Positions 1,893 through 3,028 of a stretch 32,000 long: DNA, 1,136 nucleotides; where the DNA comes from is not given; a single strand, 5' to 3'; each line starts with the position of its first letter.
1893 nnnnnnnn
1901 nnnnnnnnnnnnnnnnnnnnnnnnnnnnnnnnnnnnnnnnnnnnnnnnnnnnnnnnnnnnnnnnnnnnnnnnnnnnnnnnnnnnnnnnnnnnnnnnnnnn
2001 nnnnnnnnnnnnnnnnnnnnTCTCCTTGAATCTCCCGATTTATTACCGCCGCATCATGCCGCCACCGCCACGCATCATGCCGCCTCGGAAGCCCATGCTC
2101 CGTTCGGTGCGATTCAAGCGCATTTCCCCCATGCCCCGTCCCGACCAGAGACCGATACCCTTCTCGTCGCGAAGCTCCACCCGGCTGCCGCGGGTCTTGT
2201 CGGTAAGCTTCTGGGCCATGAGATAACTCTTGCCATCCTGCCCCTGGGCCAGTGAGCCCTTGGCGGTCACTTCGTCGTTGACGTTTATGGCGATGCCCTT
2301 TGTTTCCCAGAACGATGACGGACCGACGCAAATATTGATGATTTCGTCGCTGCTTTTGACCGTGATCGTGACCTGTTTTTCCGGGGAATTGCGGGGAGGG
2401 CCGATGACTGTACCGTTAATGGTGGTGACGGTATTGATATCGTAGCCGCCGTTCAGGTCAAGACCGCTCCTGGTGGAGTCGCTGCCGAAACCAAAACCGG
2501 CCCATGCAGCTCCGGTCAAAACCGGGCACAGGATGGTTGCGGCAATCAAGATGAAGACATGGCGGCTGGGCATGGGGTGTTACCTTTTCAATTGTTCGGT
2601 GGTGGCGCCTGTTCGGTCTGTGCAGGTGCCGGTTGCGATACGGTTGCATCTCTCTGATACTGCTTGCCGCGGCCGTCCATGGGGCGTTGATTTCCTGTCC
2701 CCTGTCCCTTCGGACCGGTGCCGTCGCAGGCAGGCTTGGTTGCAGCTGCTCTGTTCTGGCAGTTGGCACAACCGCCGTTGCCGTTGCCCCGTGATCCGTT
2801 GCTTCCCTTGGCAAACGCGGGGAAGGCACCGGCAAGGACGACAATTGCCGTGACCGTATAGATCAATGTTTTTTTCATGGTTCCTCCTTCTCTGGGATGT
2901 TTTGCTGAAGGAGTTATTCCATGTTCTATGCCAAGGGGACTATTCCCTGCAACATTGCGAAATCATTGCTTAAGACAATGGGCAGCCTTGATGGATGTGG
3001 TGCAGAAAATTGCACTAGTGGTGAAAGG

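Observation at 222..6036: Sigma-54 two-component system followed by a four-gene, all-secreted Met/Gly-rich envelope module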

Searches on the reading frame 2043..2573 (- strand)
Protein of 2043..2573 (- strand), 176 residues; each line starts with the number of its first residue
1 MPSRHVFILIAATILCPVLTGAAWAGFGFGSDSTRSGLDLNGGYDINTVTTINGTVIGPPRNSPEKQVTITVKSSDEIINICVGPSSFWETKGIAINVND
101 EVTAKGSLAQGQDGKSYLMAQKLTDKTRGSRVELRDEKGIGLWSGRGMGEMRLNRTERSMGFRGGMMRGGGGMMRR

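Call 4: search_protein_families(library=pfam, proteins=[window:2043-2573:-], max_evalue=1)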
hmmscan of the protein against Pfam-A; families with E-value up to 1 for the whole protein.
window:2043-2573:- (176 aa): 0 families

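Call 5: search_protein_families(library=ncbifam, proteins=[window:2043-2573:-], max_evalue=1)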
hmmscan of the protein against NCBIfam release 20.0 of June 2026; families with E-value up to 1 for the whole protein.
window:2043-2573:- (176 aa): 3 families
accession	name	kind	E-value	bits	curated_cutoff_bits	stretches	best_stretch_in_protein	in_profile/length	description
NF040991.1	MamS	equivalog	0.0013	18.9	200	1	66-145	105-183/186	magnetosome protein MamS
TIGR02973.1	nitrate_rd_NapE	equivalog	0.02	15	68.8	1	6-29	7-29/42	periplasmic nitrate reductase, NapE protein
NF008845.0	PRK11883.1-5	equivalog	0.094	11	560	1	81-122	59-100/468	protoporphyrinogen oxidase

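Call 8: find_encoding_contigs(protein=window:2043-2573:-, flank=10000, max_places=6)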
Protein window:2043-2573:- (176 aa): 11 contigs read that carry it; 6 places shown.
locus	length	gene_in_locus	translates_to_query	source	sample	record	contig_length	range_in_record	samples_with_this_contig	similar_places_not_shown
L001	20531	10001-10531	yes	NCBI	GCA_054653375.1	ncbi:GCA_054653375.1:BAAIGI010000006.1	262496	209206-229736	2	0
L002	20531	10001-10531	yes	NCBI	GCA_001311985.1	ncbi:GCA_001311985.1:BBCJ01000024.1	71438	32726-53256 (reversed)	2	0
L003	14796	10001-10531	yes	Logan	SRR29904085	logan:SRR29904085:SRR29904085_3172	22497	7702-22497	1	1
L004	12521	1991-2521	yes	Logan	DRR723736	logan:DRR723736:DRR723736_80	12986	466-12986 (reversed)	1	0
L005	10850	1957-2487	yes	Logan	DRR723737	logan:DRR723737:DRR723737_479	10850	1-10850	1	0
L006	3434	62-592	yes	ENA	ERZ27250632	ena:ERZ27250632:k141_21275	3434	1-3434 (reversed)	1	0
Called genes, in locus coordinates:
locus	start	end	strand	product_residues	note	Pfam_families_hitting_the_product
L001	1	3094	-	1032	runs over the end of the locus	PF00873:ACR_tran, PF03176:MMPL (weak)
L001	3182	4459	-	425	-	PF25917:BSH_RND, PF25973:BSH_CzcB, PF25893:HH_CzcB, PF25944:Beta-barrel_RND, PF25954:Beta-barrel_RND_2, PF25990:Beta-barrel_YknX (weak), PF25975:CzcB_C, PF25989:YknX_C (faint)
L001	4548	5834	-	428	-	PF02321:OEP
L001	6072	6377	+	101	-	-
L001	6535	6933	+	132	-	PF03625:DUF302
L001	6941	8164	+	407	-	PF00512:HisKA, PF02518:HATPase_c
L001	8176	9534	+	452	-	PF00072:Response_reg, PF00158:Sigma54_activat, PF01078:Mg_chelatase (faint), PF14532:Sigma54_activ_2, PF00004:AAA (weak), PF07728:AAA_5, PF25601:AAA_lid_14, PF02954:HTH_8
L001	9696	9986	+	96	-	-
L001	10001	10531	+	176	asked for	PF26390:MamS_MamX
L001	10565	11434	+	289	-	PF13557:Phenol_MetA_deg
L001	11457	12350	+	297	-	-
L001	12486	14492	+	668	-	PF00999:Na_H_Exchanger, PF02254:TrkA_N, PF02080:TrkA_C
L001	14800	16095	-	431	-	PF00709:Adenylsucc_synt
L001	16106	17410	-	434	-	PF13393:tRNA-synt_His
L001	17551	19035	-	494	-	PF13517:FG-GAP_3 (weak)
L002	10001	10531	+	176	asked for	PF26390:MamS_MamX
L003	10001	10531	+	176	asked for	PF26390:MamS_MamX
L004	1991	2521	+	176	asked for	PF26390:MamS_MamX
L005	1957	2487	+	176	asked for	PF26390:MamS_MamX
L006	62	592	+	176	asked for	PF26390:MamS_MamX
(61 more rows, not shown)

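Call 18: find_homologous_proteins(query=window:2043-2573:-, max_evalue=0.001)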
Query window:2043-2573:- (176 aa): 206 proteins with E <= 0.001 among 331 candidates; the best 120 are listed.
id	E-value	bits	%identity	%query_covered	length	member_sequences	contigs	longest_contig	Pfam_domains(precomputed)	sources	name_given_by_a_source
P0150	9.5e-78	278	73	93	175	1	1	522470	PF26390.1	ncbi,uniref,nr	ncbi:DNA-binding protein [Geotalea sp. SG265]|uniref:DNA-binding protein n=1 Tax=Geotalea sp. SG265 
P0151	7.4e-76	272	70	84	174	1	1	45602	PF26390.1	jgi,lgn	jgi:hypothetical protein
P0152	1.6e-63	232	65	85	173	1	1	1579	PF26390.1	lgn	-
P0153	7.5e-63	229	61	86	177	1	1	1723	PF26390.1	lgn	-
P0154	4.5e-54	201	55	89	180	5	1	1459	PF26390.1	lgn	-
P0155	1.9e-52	196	56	86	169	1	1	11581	PF26390.1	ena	-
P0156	2.1e-52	195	56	78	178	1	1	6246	PF26390.1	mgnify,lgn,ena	mgnify:CR=1 FL=1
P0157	6.9e-51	191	53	90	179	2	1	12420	PF26390.1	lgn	-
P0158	6.9e-51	191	55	87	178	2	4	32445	PF26390.1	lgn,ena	-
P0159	1.7e-50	189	57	81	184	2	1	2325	PF26390.1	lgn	-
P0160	4.1e-50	188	54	85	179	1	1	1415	PF26390.1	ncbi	ncbi:MAG: hypothetical protein PVSMB11_11940 [Desulfuromonadaceae bacterium]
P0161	6.3e-50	187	51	89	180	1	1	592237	PF26390.1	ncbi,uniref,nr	ncbi:DNA-binding protein [Geobacter pelophilus]|uniref:DNA-binding protein n=1 Tax=Geoanaerobacter p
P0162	7.0e-50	187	55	86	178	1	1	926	PF26390.1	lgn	-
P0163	9.6e-50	187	55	85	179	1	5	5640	PF26390.1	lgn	-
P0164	9.7e-50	187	56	69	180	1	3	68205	PF26390.1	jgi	jgi:hypothetical protein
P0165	1.3e-49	186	53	87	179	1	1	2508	PF26390.1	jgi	jgi:hypothetical protein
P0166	1.6e-49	186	53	87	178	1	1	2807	PF26390.1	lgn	-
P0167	2.4e-49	185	54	85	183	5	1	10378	PF26390.1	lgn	-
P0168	4.1e-49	185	54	86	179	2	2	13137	PF26390.1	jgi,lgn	jgi:hypothetical protein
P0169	4.4e-49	185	53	85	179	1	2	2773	PF26390.1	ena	-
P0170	5.3e-49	184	53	87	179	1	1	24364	PF26390.1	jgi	jgi:hypothetical protein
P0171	5.6e-49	184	53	87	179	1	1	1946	PF26390.1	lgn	-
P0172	7.5e-49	184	52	85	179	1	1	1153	PF26390.1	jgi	jgi:hypothetical protein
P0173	1.1e-48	183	51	86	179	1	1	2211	PF26390.1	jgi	jgi:hypothetical protein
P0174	1.4e-48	183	49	90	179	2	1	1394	PF26390.1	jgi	jgi:hypothetical protein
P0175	1.5e-48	183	53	85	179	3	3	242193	PF26390.1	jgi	jgi:hypothetical protein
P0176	5.5e-48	181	51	87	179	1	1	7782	PF26390.1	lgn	-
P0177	6.1e-48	181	50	81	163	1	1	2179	PF26390.1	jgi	jgi:hypothetical protein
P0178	6.4e-48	181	52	85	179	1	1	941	PF26390.1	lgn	-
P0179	7.6e-48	181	52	85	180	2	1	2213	PF26390.1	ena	-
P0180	8.0e-48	181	52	84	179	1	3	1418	PF26390.1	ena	-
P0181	9.5e-48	180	50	90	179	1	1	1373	PF26390.1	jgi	jgi:hypothetical protein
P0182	1.5e-47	180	52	89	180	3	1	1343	PF26390.1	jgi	jgi:hypothetical protein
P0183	3.0e-47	179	53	88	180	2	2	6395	PF26390.1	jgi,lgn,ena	-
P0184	3.3e-47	179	53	77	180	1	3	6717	PF26390.1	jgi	jgi:hypothetical protein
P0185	5.0e-47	178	53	95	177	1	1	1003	PF26390.1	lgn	-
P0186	5.9e-47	178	51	94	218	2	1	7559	PF26390.1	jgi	jgi:hypothetical protein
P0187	6.2e-47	178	53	85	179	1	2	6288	PF26390.1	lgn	-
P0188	6.5e-47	178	50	94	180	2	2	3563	PF26390.1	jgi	jgi:hypothetical protein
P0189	6.6e-47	178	53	98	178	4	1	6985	PF26390.1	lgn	-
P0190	1.4e-46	177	51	90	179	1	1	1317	PF26390.1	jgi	jgi:hypothetical protein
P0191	1.5e-46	176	53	70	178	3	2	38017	PF26390.1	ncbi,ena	ncbi:MAG: hypothetical protein WA133_07195 [Syntrophales bacterium]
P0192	1.7e-46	176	51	85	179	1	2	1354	PF26390.1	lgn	-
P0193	2.5e-46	176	49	86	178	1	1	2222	PF26390.1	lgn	-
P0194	2.7e-46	176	52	85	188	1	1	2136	PF26390.1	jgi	jgi:hypothetical protein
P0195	3.1e-46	175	51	90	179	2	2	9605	PF26390.1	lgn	-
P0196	3.2e-46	175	53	77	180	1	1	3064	PF26390.1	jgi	jgi:hypothetical protein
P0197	4.5e-46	175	45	80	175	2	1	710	PF26390.1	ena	-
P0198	5.3e-46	175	47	94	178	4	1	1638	PF26390.1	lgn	-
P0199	5.6e-46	175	55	85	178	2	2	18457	PF26390.1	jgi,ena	jgi:hypothetical protein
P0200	6.3e-46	174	52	85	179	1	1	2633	PF26390.1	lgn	-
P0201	7.2e-46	174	52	85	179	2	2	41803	PF26390.1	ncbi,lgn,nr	ncbi:MAG: DNA-binding protein [Geobacter sp.]|nr:DNA-binding protein [Geobacter sp.]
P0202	8.1e-46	174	47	84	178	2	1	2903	PF26390.1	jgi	-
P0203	8.2e-46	174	51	86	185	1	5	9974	PF26390.1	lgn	-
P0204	9.0e-46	174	51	77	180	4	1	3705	PF26390.1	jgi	jgi:hypothetical protein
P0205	9.6e-46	174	51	99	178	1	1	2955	PF26390.1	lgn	-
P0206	1.1e-45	174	53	80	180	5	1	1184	PF26390.1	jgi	jgi:hypothetical protein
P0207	3.7e-45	172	51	86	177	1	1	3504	PF26390.1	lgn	-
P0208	5.2e-45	171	53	86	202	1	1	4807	PF26390.1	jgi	jgi:hypothetical protein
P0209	5.7e-45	171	45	99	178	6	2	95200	PF26390.1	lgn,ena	-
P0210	7.7e-45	171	50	82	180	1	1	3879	PF26390.1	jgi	jgi:hypothetical protein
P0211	7.7e-45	171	48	77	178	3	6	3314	PF26390.1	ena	-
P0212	7.9e-45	171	52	80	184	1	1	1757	PF26390.1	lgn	-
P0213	8.4e-45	171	51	85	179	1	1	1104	PF26390.1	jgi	jgi:hypothetical protein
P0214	1.3e-44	170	53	72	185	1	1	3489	PF26390.1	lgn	-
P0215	1.3e-44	170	48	87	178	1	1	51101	PF26390.1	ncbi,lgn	-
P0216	1.7e-44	170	51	84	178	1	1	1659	PF26390.1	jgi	jgi:hypothetical protein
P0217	2.5e-44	169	45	87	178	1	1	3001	PF26390.1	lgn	-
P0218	3.3e-44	169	55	70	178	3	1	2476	PF26390.1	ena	-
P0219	3.5e-44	169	54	77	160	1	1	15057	PF26390.1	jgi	jgi:hypothetical protein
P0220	3.9e-44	169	50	80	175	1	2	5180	PF26390.1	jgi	jgi:hypothetical protein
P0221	4.1e-44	168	50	86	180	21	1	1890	PF26390.1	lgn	-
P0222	4.7e-44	168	50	82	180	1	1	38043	PF26390.1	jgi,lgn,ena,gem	-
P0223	5.7e-44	168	53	64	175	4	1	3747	PF26390.1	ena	-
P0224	5.8e-44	168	51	81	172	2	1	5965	PF26390.1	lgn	-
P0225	5.8e-44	168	49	94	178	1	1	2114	PF26390.1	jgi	jgi:hypothetical protein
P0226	5.9e-44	168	51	81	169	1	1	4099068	PF26390.1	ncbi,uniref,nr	ncbi:DNA-binding protein [Geobacter sp. FeAm09]|uniref:DNA-binding protein n=1 Tax=Geobacter sp. FeA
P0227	7.3e-44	168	46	98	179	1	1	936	PF26390.1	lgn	-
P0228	9.6e-44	167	51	83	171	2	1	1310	PF26390.1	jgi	-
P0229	1.3e-43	167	47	94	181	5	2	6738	PF26390.1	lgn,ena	-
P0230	2.2e-43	166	54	82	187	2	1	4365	PF26390.1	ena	-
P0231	2.3e-43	166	48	84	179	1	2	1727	PF26390.1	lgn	-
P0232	2.4e-43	166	48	79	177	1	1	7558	PF26390.1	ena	-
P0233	3.1e-43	166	47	98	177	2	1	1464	PF26390.1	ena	-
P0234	4.5e-43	165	48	94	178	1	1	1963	PF26390.1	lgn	-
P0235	4.7e-43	165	51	78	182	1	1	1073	PF26390.1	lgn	-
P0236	5.9e-43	165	43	86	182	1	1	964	PF26390.1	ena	-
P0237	6.7e-43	165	52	79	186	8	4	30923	PF26390.1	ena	-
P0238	7.0e-43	164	45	91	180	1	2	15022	PF26390.1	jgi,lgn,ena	-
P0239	8.1e-43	164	46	95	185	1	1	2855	PF26390.1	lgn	-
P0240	8.3e-43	164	51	82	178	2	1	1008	PF26390.1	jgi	-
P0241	8.5e-43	164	48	77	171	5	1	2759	PF26390.1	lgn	-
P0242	9.7e-43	164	47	86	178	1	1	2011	PF26390.1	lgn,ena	-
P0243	1.1e-42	164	50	70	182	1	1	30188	PF26390.1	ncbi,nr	ncbi:MAG TPA: DNA-binding protein [Geomonas sp.]|nr:DNA-binding protein [Geomonas sp.]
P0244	2.0e-42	163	51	81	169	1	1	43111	PF26390.1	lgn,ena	-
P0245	2.3e-42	163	46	93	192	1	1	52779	PF26390.1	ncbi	-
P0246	3.5e-42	162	46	95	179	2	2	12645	PF26390.1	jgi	jgi:hypothetical protein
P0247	4.6e-42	162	49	93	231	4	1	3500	PF26390.1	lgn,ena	-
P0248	5.2e-42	162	49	81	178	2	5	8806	PF26390.1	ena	-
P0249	5.7e-42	161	51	80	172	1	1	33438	PF26390.1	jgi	jgi:hypothetical protein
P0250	7.3e-42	161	44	84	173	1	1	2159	PF26390.1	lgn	-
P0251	7.5e-42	161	53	76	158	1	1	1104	PF26390.1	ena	-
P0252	1.1e-41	161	47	94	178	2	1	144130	PF26390.1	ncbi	-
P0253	1.1e-41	161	50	74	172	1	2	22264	PF26390.1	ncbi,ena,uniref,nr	ncbi:DNA-binding protein [Geobacter sp.]|uniref:DNA-binding protein n=1 Tax=Geobacter sp. TaxID=4661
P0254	1.3e-41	160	49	96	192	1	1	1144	PF26390.1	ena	-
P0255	1.6e-41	160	46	93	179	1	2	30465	PF26390.1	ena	-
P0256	1.7e-41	160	49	82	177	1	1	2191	PF26390.1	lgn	-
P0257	2.0e-41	160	46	90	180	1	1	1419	PF26390.1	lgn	-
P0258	2.1e-41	160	47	79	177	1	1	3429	PF26390.1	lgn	-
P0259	2.1e-41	160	47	94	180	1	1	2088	PF26390.1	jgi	jgi:hypothetical protein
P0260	2.3e-41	160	42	96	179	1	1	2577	PF26390.1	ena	-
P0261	2.5e-41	159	54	64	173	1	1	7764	PF26390.1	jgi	jgi:hypothetical protein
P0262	2.6e-41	159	44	80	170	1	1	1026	PF26390.1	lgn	-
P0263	2.8e-41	159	51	80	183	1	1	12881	PF26390.1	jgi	jgi:hypothetical protein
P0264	5.9e-41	158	49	86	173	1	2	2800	PF26390.1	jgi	jgi:hypothetical protein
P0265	6.1e-41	158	50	74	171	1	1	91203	PF26390.1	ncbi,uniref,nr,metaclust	ncbi:hypothetical protein OR1_03168 [Geobacter sp. OR-1]|uniref:hypothetical protein n=1 Tax=Geobact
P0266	8.1e-41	158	45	80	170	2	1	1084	PF26390.1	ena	-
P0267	8.3e-41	158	46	98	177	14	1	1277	PF26390.1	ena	-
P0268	8.7e-41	158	46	90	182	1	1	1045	PF26390.1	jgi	jgi:hypothetical protein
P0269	8.7e-41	158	50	79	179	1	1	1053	PF26390.1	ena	-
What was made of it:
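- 2043..2573 (-): Geob_0850, a 176-aa exported OB-fold protein (MamS_MamX domain) with a disordered C-terminal tail ending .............. PF26390 precomputed (calls 8, 18).
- On MamS/MamX magnetosome proteins: Precomputed Pfam hit for the window protein and all 120 listed homologues (calls 8, 18).
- A PF26390 MamS_MamX domain in an iron-reducing, magnetite-forming lineage (calls 8, 18).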

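Call 28: search_solved_structures(query=A2, max_evalue=10, show_alignments=2)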
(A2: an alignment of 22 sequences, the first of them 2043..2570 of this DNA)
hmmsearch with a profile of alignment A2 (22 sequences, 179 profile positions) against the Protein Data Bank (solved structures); distinct sequences matched with E-value up to 10: 0.
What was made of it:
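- On Cus (Cu/Ag) system: There is no sequence match to any PDB chain (call 28).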

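Call 37: predict_structure(alignment_id=A4)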
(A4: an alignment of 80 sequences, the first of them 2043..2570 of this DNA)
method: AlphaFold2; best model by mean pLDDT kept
length: 175 residues; sequences in the alignment: 80
mean_pLDDT: 76.2   pTM: 0.62
mean pLDDT of the five models: 76.2, 74.8, 73.1, 71.7, 70.7
residues with pLDDT >= 90: 71; 70-90: 46; 50-70: 24; < 50: 34
segments of 3 or more residues with pLDDT < 50: 20-27, 146-164, 170-173
pLDDT, mean of each block of 10 residues (from residue 1): 72 59 47 75 84 94 87 93 92 93 92 91 95 90 58 38 48 49
secondary structure, 60 per line:
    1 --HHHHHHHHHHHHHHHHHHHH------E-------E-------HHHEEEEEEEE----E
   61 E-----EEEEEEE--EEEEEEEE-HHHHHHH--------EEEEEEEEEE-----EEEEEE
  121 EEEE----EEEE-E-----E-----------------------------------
elements in order: H3-22 E48-55 E67-73 E76-83 H85-91 E100-109 E115-124 E129-132

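Call 41: fold_search(model_id=the predicted structure, library=pdb)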
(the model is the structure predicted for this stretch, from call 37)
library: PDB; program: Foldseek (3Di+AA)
matches with E <= 10: 1292; with E <= 0.001: 105
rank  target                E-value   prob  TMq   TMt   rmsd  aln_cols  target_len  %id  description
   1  5vl1_D                9.2e-05  1.00  0.33  0.13  11.1       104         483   16  Crystal Structure of Lysyl-tRNA Synthetase from Mycobacterium ulcerans complexed with L-lysine (released 2017-05-10)
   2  5vl1_C                1.0e-04  1.00  0.33  0.13   3.3        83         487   19  Crystal Structure of Lysyl-tRNA Synthetase from Mycobacterium ulcerans complexed with L-lysine (released 2017-05-10)
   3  6aqh_B                1.0e-04  1.00  0.36  0.14  16.3       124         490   18  Crystal Structure of Lysyl-tRNA Synthetase from Mycobacterium thermoresistibile complexed with L-lysine and Cladospori (released 2017-08-30)
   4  4pg3_A                1.1e-04  1.00  0.35  0.15  16.1       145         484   16  Crystal structure of KRS complexed with inhibitor (released 2014-07-16)
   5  6w6w_C                1.1e-04  1.00  0.34  0.20  12.3       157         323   16  Cryo-EM structure of CST bound to telomeric single-stranded DNA (released 2020-06-03)
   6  5vl1_A                1.4e-04  1.00  0.33  0.13   3.2        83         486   19  Crystal Structure of Lysyl-tRNA Synthetase from Mycobacterium ulcerans complexed with L-lysine (released 2017-05-10)
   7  6aqh_A                1.5e-04  1.00  0.35  0.14   5.4        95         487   20  Crystal Structure of Lysyl-tRNA Synthetase from Mycobacterium thermoresistibile complexed with L-lysine and Cladospori (released 2017-08-30)
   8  6ilh_A                1.7e-04  1.00  0.39  0.15  16.5       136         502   10  Crystal Structure of human lysyl-tRNA synthetase L350H mutant (released 2019-02-27)
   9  4joi_B                1.7e-04  1.00  0.35  0.43   8.6       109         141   17  Crystal structure of the human telomeric Stn1-Ten1 complex (released 2013-05-29)
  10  5vl1_B                1.7e-04  1.00  0.33  0.13  11.1       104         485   15  Crystal Structure of Lysyl-tRNA Synthetase from Mycobacterium ulcerans complexed with L-lysine (released 2017-05-10)
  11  8k9x_A                1.8e-04  1.00  0.34  0.14  16.7       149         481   16  Crystal structure of plasmodium LysRS complexing with ASP3026 derived LysRS inhibitor 5 (ADKI5) (released 2024-06-26)
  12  9kwd                  1.9e-04  1.00  0.37  0.14  15.3       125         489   16  Crystal structure of E.coli LysU complexing with LysSA and ATP (released 2025-12-10)
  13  4ycu_B                1.9e-04  1.00  0.37  0.15  16.4       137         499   11  Crystal structure of cladosporin in complex with human lysyl-tRNA synthetase (released 2015-06-10)
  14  8ylw_A                1.9e-04  1.00  0.35  0.14  16.2       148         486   14  Crystal Structure of Lysyl-tRNA Synthetase from Plasmodium falciparum complexed with Lys-AMS (released 2025-09-10)
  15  5eln_C                2.1e-04  1.00  0.34  0.13  17.2       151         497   17  Crystal Structure of Lysyl-tRNA Synthetase from Cryptosporidium parvum complexed with L-lysine (released 2016-11-16)
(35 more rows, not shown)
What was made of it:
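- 2043..2573 (-): AF2 OB core has pLDDT >90 and Foldseek matches OB folds at about 1e-4 (calls 37, 41).
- Closest known: MamS/MamX magnetosome proteins. Same: The same Pfam domain, which our model shows to be an OB fold (calls 8, 37, 41).
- Checked: OB fold: confirmed by an AF2 model plus Foldseek (calls 37, 41), and it carries PF26390 MamS_MamX (call 8).
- The domain is simply an OB fold (call 41).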

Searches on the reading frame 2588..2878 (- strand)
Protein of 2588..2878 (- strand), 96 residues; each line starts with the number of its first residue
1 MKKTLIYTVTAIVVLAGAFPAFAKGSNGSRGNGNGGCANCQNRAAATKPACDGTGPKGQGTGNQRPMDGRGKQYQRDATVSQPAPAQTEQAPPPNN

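Call 4: search_protein_families(library=pfam, proteins=[window:2588-2878:-], max_evalue=1)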
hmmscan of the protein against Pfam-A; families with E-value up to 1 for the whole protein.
window:2588-2878:- (96 aa): 1 family
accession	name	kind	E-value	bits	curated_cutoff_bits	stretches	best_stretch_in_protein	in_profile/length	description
PF13572.11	DUF4134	-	0.18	12.5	26.5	1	4-30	40-66/93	Domain of unknown function (DUF4134)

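Call 5: search_protein_families(library=ncbifam, proteins=[window:2588-2878:-], max_evalue=1)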
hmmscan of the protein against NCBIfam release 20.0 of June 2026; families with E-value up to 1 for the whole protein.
window:2588-2878:- (96 aa): 4 families
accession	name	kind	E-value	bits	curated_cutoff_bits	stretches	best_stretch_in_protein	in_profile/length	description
NF041895.1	choice_anch_V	domain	0.0031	17.5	42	1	12-63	2-53/150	choice-of-anchor V domain-containing protein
NF041742.1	WGxxGxxG_fam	subfamily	0.032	14.8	35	1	1-43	1-33/69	WGxxGxxG family protein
NF040942.2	hypo_ExtJ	equivalog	0.032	14.6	52.5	1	1-28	1-28/77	selenite/tellurite reduction operon protein ExtJ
NF011343.0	PRK14760.1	equivalog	0.37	10.7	54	1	1-17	1-18/24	protein YoaJ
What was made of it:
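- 2588..2878 (-): Geob_0851, a 96-aa secreted low-complexity Gly/Asn/Gln-rich protein and the first gene of the operon. It has a weakly conserved [PV]M[DN]G[TSR]G motif. No family (calls 4, 5).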
